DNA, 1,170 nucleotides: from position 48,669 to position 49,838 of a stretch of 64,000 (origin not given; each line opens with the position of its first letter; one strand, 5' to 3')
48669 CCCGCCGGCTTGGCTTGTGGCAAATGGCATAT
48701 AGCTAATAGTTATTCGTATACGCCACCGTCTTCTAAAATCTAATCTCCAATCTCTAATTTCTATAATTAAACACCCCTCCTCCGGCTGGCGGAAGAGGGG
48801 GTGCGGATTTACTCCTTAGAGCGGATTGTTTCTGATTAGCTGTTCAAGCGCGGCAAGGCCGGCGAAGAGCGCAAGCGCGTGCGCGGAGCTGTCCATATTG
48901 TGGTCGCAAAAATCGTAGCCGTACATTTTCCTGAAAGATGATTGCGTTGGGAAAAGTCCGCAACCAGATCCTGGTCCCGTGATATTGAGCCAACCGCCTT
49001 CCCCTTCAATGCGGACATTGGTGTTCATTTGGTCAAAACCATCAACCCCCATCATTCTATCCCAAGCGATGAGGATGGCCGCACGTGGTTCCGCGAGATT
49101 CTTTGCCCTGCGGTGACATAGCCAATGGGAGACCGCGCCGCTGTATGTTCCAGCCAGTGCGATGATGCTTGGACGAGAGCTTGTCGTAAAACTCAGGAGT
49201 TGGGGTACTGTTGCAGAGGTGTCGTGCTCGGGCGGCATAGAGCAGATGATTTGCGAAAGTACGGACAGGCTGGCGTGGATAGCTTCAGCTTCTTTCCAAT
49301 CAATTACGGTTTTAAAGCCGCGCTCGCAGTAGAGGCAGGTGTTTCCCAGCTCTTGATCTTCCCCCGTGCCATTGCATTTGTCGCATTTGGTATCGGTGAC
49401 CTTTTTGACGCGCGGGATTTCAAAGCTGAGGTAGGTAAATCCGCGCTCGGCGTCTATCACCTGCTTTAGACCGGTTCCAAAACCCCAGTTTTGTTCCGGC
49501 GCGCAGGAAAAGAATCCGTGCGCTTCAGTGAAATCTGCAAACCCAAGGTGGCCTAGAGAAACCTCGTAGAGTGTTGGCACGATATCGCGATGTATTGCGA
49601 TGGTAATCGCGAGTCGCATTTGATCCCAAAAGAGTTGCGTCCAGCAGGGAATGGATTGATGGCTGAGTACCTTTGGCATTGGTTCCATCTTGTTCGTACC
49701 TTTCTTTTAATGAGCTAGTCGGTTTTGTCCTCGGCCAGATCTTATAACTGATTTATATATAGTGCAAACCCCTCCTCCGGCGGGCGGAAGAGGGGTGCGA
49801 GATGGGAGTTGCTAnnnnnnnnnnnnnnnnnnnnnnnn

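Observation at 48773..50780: Tandemly duplicated ~1-kb unit (leader + gene + identical terminator) encoding diverged paralogs with a DnaJ-type CxxCxGxG zinc-finger motif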

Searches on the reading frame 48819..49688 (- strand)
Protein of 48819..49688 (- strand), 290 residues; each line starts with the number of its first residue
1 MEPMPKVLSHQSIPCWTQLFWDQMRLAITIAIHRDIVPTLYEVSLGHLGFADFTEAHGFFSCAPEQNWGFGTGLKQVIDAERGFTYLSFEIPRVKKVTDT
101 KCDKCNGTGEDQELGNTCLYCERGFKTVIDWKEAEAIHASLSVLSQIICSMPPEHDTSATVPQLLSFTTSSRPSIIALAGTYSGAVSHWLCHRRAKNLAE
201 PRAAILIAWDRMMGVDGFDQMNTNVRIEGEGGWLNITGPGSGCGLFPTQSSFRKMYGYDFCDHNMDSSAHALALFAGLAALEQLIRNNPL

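Call 4: search_protein_families(library=pfam, proteins=[window:48819-49688:-], max_evalue=1)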
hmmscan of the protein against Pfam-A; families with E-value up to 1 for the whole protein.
window:48819-49688:- (290 aa): 0 families

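Call 11: find_homologous_proteins(query=window:48819-49688:-, max_evalue=0.001)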
Query window:48819-49688:- (290 aa): 4 proteins with E <= 0.001 among 2361 candidates.
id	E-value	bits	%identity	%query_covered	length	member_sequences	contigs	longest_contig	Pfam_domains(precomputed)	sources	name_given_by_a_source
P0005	2.4e-201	685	100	100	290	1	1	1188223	-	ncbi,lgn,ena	-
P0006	4.7e-42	162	34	98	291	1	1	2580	-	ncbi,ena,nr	ncbi:MAG: hypothetical protein KAV87_08815 [Desulfobacteraceae bacterium]|nr:hypothetical protein [D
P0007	2.2e-39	154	33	97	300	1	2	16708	-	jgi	jgi:hypothetical protein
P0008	9.4e-36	142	31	90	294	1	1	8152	-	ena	-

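Call 17: find_encoding_contigs(protein=P0007, flank=8000, max_places=3)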
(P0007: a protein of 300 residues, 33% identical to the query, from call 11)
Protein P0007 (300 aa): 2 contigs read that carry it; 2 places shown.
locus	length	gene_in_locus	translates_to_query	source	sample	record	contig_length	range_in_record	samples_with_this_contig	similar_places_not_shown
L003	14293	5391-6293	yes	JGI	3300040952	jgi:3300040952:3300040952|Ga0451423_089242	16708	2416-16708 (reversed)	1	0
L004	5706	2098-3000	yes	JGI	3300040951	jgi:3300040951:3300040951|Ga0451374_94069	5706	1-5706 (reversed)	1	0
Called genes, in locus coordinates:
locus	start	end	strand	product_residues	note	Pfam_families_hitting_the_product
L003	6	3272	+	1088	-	PF02518:HATPase_c, PF00204:DNA_gyraseB, PF14890:Intein_splicing, PF01751:Toprim, PF00986:DNA_gyraseB_C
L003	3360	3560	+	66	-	PF00584:SecE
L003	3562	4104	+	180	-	PF02357:NusG, PF00467:KOW (weak)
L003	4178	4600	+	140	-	PF03946:Ribosomal_L11_N, PF00298:Ribosomal_L11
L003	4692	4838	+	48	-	-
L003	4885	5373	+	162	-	PF00383:dCMP_cyt_deam_1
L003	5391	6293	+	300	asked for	-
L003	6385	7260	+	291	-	PF01180:DHO_dh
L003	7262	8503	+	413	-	PF00464:SHMT, PF00155:Aminotran_1_2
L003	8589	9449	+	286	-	PF00763:THF_DHG_CYH, PF02882:THF_DHG_CYH_C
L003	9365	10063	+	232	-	PF01712:dNK (weak), PF02223:Thymidylate_kin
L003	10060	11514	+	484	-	PF02934:GatB_N, PF02637:GatB_Yqey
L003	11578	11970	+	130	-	-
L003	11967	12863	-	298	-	PF01745:IPT (weak), PF01715:IPPT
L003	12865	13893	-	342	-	PF00919:UPF0004, PF04055:Radical_SAM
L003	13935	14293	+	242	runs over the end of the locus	PF00535:Glycos_transf_2, PF10111:Glyco_tranf_2_2, PF13641:Glyco_tranf_2_3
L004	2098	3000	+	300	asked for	-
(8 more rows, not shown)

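Call 20: search_protein_families(library=pfam, proteins=[P0006, P0007, P0008], max_evalue=10)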
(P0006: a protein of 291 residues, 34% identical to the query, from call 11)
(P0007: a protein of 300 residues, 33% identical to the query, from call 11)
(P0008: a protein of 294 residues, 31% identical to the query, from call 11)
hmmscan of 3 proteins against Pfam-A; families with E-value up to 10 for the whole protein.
P0006 (291 aa): 3 families
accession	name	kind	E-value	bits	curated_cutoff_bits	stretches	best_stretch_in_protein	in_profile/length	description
PF00684.25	DnaJ_CXXCXGXG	-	0.0029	18.3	32.7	1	104-128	1-26/65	DnaJ central domain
PF17302.8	DUF5351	-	0.2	12.4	27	2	103-112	19-28/29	Family of unknown function (DUF5351)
PF15777.11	Anti-TRAP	-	1.3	9.5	32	1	102-127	11-40/59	Tryptophan RNA-binding attenuator protein inhibitory protein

P0007 (300 aa): 3 families
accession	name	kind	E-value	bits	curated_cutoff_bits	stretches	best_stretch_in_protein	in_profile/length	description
PF00684.25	DnaJ_CXXCXGXG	-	0.0017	19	32.7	1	104-129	1-27/65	DnaJ central domain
PF02734.22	Dak2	-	0.27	11.5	27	1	158-221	26-89/174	DAK2 domain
PF15777.11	Anti-TRAP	-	1.6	9.2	32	0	116-129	9-22/59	Tryptophan RNA-binding attenuator protein inhibitory protein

P0008 (294 aa): 3 families
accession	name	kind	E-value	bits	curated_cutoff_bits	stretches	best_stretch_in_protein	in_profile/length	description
PF00684.25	DnaJ_CXXCXGXG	-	0.0009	19.9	32.7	1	104-127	44-65/65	DnaJ central domain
PF23733.2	GRXCR1-2_C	-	0.052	13.9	26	1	102-127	10-39/47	GRXCR1/2, C-terminal domain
PF15777.11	Anti-TRAP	-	0.13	12.7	32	1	102-127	11-40/59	Tryptophan RNA-binding attenuator protein inhibitory protein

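Call 21: search_protein_families(library=phrogs, proteins=[window:48819-49688:-, P0007], max_evalue=1)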
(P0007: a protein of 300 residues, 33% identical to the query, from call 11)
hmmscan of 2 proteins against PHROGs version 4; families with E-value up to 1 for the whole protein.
window:48819-49688:- (290 aa): 1 family
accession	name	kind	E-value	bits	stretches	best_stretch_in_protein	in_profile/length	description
phrog_3931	-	unknown function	0.0082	17.2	1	98-122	28-51/59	-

P0007 (300 aa): 7 families
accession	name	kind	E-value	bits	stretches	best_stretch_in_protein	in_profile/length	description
phrog_12902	-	unknown function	3.2e-05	25.1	1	102-132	24-55/61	-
phrog_9961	-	unknown function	0.00022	22.8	1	102-129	8-38/99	-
phrog_3931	-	unknown function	0.0023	19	1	101-129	29-56/59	-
phrog_8027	-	unknown function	0.011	17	1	102-131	6-41/153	-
phrog_33225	-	unknown function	0.05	14.5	1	102-132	5-37/182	-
phrog_127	-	transcription regulation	0.067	13.8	1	97-128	144-171/253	anti-termination protein Q-like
phrog_5310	-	unknown function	0.24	11.8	1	93-135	69-110/384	-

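Call 38: find_related_loci(query=A3, collection=genome_contigs, flank=8000)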
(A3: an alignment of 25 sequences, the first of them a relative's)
Query A3 (300 aa) in genome_contigs; peptide patterns used: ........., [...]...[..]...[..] (x = any residue, [..] = any of these).
122 stretches matched a pattern; 74 encode a relative of the query (tblastn E <= 1e-3); 74 distinct loci.
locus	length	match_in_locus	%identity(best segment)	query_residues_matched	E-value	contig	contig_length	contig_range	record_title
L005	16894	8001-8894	77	1-298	2e-165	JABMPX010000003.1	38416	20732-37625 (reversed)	MAG: Parcubacteria group bacterium isolate bin.79 k141_848625, whole genome shotgun sequence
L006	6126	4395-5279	58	4-300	7e-120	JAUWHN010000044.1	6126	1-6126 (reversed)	MAG: Candidatus Portnoybacteria bacterium isolate CSMAG_2269 CSMAG_2269_k141_2089370_length_6126_cov_7.1689, whole genom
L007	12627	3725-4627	57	2-300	7e-116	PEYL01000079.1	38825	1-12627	MAG: Candidatus Portnoybacteria bacterium CG08_land_8_20_14_0_20_40_83 CG08_land_8_20_14_0.20_scaffold_674_c, whole geno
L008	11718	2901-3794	58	1-299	2e-114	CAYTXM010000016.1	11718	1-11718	MAG TPA_asm: uncultured Candidatus Saccharibacteria bacterium isolate binchicken_co228_573 genome assembly, contig: NODE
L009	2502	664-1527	56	7-299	2e-109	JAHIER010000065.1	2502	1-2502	MAG: Patescibacteria group bacterium isolate KR11_0.1_MetaG.mb.31 KR11_0.1_MetaG.mb.31_k141_1166809, whole genome shotgu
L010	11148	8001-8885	53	7-300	5e-103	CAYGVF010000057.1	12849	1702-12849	MAG TPA_asm: uncultured Candidatus Saccharibacteria bacterium isolate ERP119294_co2_523 genome assembly, contig: k141_27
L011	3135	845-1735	53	2-300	1e-103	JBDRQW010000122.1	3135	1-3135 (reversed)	MAG: Candidatus Beckwithbacteria bacterium isolate MEGAHIT-group-2.65 k141_154414, whole genome shotgun sequence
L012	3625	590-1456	52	7-300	9e-99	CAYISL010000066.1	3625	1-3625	MAG TPA_asm: uncultured Candidatus Saccharibacteria bacterium isolate ERP119705_co5_503 genome assembly, contig: NODE_38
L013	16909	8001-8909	51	3-295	8e-93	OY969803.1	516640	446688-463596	MAG: uncultured bacterium isolate MFD04408.bin.2.92 genome assembly, chromosome: 1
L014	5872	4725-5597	49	6-298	3e-91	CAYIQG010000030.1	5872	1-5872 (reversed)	MAG TPA_asm: uncultured Candidatus Saccharibacteria bacterium isolate ERP119705_co3_300 genome assembly, contig: NODE_18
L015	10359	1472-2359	49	2-297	2e-90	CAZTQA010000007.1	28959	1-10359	MAG TPA_asm: uncultured Candidatus Saccharibacteria bacterium isolate SRP178699_co2_535 genome assembly, contig: NODE_84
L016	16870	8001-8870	51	6-300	5e-88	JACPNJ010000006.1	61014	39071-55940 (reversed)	MAG: Candidatus Yanofskybacteria bacterium isolate NC_groundwater_572_Ag_S-0.1um_42_14 S35_SO-1_scaffold_410875, whole g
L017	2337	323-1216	48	5-299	1e-82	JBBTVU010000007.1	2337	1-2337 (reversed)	MAG: Patescibacteria group bacterium isolate H43-bin138_1 H43_bin138_1_000000000007, whole genome shotgun sequence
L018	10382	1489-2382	50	1-299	4e-79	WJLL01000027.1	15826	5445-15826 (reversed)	MAG: Candidatus Portnoybacteria bacterium isolate Bin_561 k141_2162347, whole genome shotgun sequence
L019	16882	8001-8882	43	2-298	6e-79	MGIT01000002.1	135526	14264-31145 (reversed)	MAG: Candidatus Wolfebacteria bacterium RIFOXYB1_FULL_54_12 rifoxyb1_full_scaffold_177, whole genome shotgun sequence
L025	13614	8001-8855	45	6-295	8e-77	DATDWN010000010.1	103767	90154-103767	MAG TPA_asm: Candidatus Paceibacterota bacterium isolate SMAG_U8111 k141_233367, whole genome shotgun sequence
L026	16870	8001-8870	41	6-298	6e-74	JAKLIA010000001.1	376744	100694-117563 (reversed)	MAG: Patescibacteria group bacterium isolate RA.bin76 RA.bin76_1, whole genome shotgun sequence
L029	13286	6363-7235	43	4-297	2e-70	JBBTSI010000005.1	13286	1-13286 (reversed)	MAG: Patescibacteria group bacterium isolate H43-bin056_1 H43_bin056_1_000000000005, whole genome shotgun sequence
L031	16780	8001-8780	43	37-299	7e-68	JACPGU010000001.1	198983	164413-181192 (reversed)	MAG: Candidatus Microgenomates bacterium isolate NC_groundwater_396_Ag_B-0.1um_42_16 GD18-4_B1_scaffold_152064, whole ge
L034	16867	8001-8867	38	3-297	1e-63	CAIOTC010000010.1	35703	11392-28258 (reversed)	uncultured bacterium isolate AlinenLipids_bin-2248 genome assembly, contig: bin-2248:10/24, whole genome shotgun sequenc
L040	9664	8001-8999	35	1-300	4e-58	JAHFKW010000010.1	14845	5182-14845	MAG: Candidatus Staskawiczbacteria bacterium isolate nzgw419 NODE_1002_length_14846_cov_5.062615, whole genome shotgun s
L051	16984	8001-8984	35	3-299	7e-48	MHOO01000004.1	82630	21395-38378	MAG: Candidatus Staskawiczbacteria bacterium RIFCSPHIGHO2_01_FULL_39_25 rifcsphigho2_01_scaffold_1458, whole genome shot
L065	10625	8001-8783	27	9-290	3e-22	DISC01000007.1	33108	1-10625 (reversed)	MAG TPA_asm: Patescibacteria group bacterium UBA6220 UBA6220_contig_6036, whole genome shotgun sequence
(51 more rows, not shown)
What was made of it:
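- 74 species-level loci, almost all CPR (call 38).
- Tried and rejected: A 25-sequence subset worked (call 38).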

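Call 85: search_protein_families(library=pfam, proteins=[L029:7825-9516:+, L040:6256-7914:+, L013:7155-7874:+, L029:4903-5595:+, L025:10126-11184:+, L026:8981-10075:+, L026:10129-12246:+, L026:12210-14021:+, L010:8994-10751:+, L034:8901-10667:+], max_evalue=0.0001)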
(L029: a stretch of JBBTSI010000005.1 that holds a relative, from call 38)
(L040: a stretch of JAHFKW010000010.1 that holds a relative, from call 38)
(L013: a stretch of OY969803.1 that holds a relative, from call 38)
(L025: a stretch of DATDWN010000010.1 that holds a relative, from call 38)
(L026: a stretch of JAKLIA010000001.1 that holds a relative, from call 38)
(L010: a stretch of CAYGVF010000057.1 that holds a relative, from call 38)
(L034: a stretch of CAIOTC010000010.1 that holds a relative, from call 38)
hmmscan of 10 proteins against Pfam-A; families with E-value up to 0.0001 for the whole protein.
L029:7825-9516:+ (564 aa): 2 families
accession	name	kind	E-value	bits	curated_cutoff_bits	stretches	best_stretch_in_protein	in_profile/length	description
PF00750.26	tRNA-synt_1d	-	2.6e-39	135.6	23.3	1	81-427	2-349/349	tRNA synthetases class I (R), catalytic domain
PF05746.21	DALR_1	-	1e-25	90.6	22.3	1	441-564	1-117/117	DALR anticodon binding domain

L040:6256-7914:+ (553 aa): 1 family
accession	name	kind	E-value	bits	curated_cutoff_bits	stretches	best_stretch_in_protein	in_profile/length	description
PF02511.20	Thy1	-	1.1e-32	113.9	24.8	2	106-278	40-190/191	Thymidylate synthase complementing protein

L013:7155-7874:+ (240 aa): 0 families

L029:4903-5595:+ (231 aa): 1 family
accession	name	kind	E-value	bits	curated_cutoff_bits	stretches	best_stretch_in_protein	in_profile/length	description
PF02511.20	Thy1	-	3.5e-32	112.2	24.8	1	43-218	14-191/191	Thymidylate synthase complementing protein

L025:10126-11184:+ (353 aa): 4 families
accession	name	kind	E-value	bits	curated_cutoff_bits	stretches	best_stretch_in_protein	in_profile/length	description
PF06723.19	MreB_Mbl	-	8.2e-133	442.7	27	1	13-338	1-325/327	MreB/Mbl protein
PF00012.26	HSP70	-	3.3e-11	42.6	20.6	1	85-218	113-264/599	Hsp70 protein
PF14450.12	FtsA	-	1.3e-09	38.9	31.8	1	162-318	2-111/127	Cell division protein FtsA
PF00022.25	Actin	-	7.7e-06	25.2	27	0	39-206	31-193/410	Actin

L026:8981-10075:+ (365 aa): 2 families
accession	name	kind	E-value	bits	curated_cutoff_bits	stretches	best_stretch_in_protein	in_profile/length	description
PF02481.21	DNA_processg_A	-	3.3e-77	258.9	29.6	1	74-282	2-211/212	DNA recombination-mediator protein A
PF17782.7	DprA_WH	-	9.7e-14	51.6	22.9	1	305-358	7-60/61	DprA winged helix domain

L026:10129-12246:+ (706 aa): 3 families
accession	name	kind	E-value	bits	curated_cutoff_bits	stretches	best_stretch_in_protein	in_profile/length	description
PF01131.25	Topoisom_bac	-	1.1e-128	430.2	35.1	1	126-554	2-411/411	DNA topoisomerase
PF01396.24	Zn_ribbon_Top1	-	1.4e-28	98.8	32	2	583-619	2-38/39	Topoisomerase DNA binding C4 zinc finger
PF01751.28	Toprim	-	1.2e-19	70.7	23.1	1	3-111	2-96/96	Toprim domain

L026:12210-14021:+ (604 aa): 4 families
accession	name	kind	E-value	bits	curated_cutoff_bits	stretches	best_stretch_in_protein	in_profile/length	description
PF13328.12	HD_4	-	1e-52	178.4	27.2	1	47-199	1-155/156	HD domain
PF04607.23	RelA_SpoT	-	9.2e-40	135.9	27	1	261-370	2-112/113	Region found in RelA / SpoT proteins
PF02824.27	TGS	-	7.1e-23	80.9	22.2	1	421-480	1-60/60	TGS domain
PF01966.28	HD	-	7.5e-13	49.2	22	1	66-168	1-116/116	HD domain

L010:8994-10751:+ (586 aa): 5 families
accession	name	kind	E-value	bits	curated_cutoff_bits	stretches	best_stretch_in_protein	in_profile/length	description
PF08275.17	DNAG_N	-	2.4e-43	147.7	26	1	115-243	1-128/128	DNA primase catalytic core, N-terminal domain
PF01807.25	Zn_ribbon_DnaG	-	6.3e-36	122.6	24.9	1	4-94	6-96/98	CHC2 zinc finger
PF13155.12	Toprim_2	-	2.8e-17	63.3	22.1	1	253-338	1-87/88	Toprim-like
PF01751.28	Toprim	-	9e-12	45.5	23.1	1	252-320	2-84/96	Toprim domain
PF13662.12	Toprim_4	-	1.7e-11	44.6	25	1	251-325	2-83/85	Toprim domain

L034:8901-10667:+ (589 aa): 3 families
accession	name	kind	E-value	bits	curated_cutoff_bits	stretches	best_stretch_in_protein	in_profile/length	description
PF00303.24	Thymidylat_synt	-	3.6e-19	69.4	24.3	1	377-496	107-226/266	Thymidylate synthase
PF14251.12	PterinBD-DUF4346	-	1.1e-11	45.7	29.6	1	504-580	2-86/86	PterinBD-DUF4346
PF04208.19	MtrA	-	2.3e-08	34.3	25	1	92-209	43-148/173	Tetrahydromethanopterin S-methyltransferase, subunit A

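Call 98: search_protein_families(library=padloc, proteins=[P0005, P0007], max_evalue=0.1)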
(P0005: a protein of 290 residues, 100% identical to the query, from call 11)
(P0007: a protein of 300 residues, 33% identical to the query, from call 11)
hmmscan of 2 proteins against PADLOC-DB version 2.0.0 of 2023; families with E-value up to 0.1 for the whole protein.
P0005 (290 aa): 0 families

P0007 (300 aa): 0 families

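Call 103: find_homologous_proteins(query=A3, max_evalue=1e-10)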
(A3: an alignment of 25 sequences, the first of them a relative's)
Query A3 (25 sequences) (300 aa, profile of the alignment): 456 proteins with E <= 1e-10 among 4981 candidates; the best 120 are listed.
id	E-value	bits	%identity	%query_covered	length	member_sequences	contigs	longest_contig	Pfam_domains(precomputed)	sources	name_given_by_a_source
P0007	1.4e-124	434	100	100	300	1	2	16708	-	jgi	jgi:hypothetical protein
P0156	2.3e-120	420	77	99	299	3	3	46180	-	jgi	-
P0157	4.4e-120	419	60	97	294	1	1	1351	-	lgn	-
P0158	9.3e-120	418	52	98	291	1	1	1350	-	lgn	-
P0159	2.3e-119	417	56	98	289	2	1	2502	-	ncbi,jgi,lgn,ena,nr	ncbi:hypothetical protein KJ763_02750 [Patescibacteria group bacterium]|nr:hypothetical protein [Pat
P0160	5.3e-118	412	55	98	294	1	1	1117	-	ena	-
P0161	3.3e-117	409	70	98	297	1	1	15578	-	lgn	-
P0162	1.1e-116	408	62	99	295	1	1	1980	-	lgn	-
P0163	2.6e-116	406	59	98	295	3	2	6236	-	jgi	-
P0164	5.0e-116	406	57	99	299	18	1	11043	-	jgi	-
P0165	2.0e-115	404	59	99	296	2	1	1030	-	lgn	-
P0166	2.2e-115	403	57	98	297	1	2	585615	-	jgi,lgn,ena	jgi:hypothetical protein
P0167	4.9e-115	402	52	99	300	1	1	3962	-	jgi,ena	-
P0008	1.6e-114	401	49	98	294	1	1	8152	-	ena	-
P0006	2.0e-114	400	67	100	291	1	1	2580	-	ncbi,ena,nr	ncbi:MAG: hypothetical protein KAV87_08815 [Desulfobacteraceae bacterium]|nr:hypothetical protein [D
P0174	3.4e-113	396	52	98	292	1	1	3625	PF27659.1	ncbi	-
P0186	8.7e-112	392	53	99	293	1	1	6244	PF27659.1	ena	-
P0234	7.5e-107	375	45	97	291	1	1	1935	PF00684.26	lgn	-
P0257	1.4e-104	368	47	98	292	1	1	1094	PF00684.26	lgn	-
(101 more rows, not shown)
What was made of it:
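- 456 further members, all 'hypothetical protein' (call 103).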

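Call 104: search_protein_families(library=pfam, proteins=[P0174, P0186, P0234, P0005], max_evalue=10)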
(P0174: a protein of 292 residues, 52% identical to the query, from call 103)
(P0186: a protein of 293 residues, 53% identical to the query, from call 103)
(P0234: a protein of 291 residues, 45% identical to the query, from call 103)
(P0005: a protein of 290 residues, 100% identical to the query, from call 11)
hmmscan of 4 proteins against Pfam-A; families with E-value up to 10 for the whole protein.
P0174 (292 aa): 2 families
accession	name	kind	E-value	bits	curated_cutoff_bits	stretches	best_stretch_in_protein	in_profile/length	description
PF00684.25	DnaJ_CXXCXGXG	-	0.00056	20.6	32.7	1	100-126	1-28/65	DnaJ central domain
PF15777.11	Anti-TRAP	-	0.55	10.7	32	1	97-123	10-40/59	Tryptophan RNA-binding attenuator protein inhibitory protein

P0186 (293 aa): 3 families
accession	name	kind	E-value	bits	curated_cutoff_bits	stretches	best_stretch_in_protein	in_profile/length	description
PF00684.25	DnaJ_CXXCXGXG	-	0.00032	21.3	32.7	1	101-124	1-25/65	DnaJ central domain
PF17302.8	DUF5351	-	0.039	14.7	27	1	101-125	1-28/29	Family of unknown function (DUF5351)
PF15777.11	Anti-TRAP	-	0.12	12.8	32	2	99-108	11-20/59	Tryptophan RNA-binding attenuator protein inhibitory protein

P0234 (291 aa): 3 families
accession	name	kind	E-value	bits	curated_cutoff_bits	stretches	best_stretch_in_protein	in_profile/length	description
PF00684.25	DnaJ_CXXCXGXG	-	5.6e-05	23.8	32.7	1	74-122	21-64/65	DnaJ central domain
PF14537.11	Cytochrom_c3_2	-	0.015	16.2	25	1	97-131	10-44/79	Cytochrome c3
PF17302.8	DUF5351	-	0.31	11.8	27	1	97-107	18-28/29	Family of unknown function (DUF5351)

P0005 (290 aa): 1 family
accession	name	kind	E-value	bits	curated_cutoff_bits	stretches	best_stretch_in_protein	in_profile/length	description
PF15777.11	Anti-TRAP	-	1.4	9.4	32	1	99-114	10-25/59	Tryptophan RNA-binding attenuator protein inhibitory protein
